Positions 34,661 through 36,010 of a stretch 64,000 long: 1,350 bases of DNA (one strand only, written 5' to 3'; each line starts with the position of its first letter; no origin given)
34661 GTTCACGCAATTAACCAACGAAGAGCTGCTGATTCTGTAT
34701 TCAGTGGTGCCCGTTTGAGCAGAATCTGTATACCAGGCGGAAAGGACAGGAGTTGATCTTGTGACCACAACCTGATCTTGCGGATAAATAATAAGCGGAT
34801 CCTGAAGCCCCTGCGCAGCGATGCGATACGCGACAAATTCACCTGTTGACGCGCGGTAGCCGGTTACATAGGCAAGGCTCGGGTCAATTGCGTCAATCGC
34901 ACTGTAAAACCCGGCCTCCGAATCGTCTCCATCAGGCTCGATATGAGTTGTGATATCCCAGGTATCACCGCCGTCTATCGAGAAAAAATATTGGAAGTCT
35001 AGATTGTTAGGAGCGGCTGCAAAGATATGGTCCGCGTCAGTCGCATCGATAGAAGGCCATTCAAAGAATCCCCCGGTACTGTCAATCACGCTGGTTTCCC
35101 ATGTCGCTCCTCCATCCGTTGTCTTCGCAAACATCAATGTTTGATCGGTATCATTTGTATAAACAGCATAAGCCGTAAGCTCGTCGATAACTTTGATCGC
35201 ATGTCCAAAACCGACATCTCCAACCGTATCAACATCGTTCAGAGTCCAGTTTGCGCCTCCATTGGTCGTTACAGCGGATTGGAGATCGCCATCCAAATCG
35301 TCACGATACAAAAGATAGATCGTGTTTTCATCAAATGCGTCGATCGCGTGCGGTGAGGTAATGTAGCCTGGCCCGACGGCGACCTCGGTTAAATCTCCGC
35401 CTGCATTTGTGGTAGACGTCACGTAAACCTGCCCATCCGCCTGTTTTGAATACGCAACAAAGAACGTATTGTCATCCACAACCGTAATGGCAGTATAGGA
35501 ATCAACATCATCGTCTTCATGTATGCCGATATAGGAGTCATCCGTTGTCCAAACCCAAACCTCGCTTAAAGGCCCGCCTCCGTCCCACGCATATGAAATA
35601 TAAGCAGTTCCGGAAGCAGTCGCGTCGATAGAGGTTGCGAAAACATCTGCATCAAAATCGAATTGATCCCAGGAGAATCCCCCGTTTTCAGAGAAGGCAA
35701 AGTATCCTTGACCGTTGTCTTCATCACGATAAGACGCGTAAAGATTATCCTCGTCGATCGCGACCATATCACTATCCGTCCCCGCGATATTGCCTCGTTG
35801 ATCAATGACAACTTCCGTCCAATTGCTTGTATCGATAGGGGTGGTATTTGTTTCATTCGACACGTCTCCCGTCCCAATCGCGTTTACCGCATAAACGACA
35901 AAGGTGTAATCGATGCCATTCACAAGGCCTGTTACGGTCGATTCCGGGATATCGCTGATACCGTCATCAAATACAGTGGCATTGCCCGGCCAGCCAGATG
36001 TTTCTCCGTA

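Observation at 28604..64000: Tandem array of five giant (2.5-3.0 kaa) surface-protein paralogs occupying 35 kb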

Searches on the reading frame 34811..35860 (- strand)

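Call 74: search_protein_families(library=pfam, proteins=[window:34811-35860:-], max_evalue=1)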
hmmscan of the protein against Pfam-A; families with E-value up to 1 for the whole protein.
window:34811-35860:- (350 aa): 2 families
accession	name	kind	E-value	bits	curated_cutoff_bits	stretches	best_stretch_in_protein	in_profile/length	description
PF02012.26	BNR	-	0.00082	19.4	27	0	247-256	3-12/12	BNR/Asp-box repeat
PF00161.24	RIP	-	0.11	12.5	21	0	26-93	49-107/197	Ribosome inactivating protein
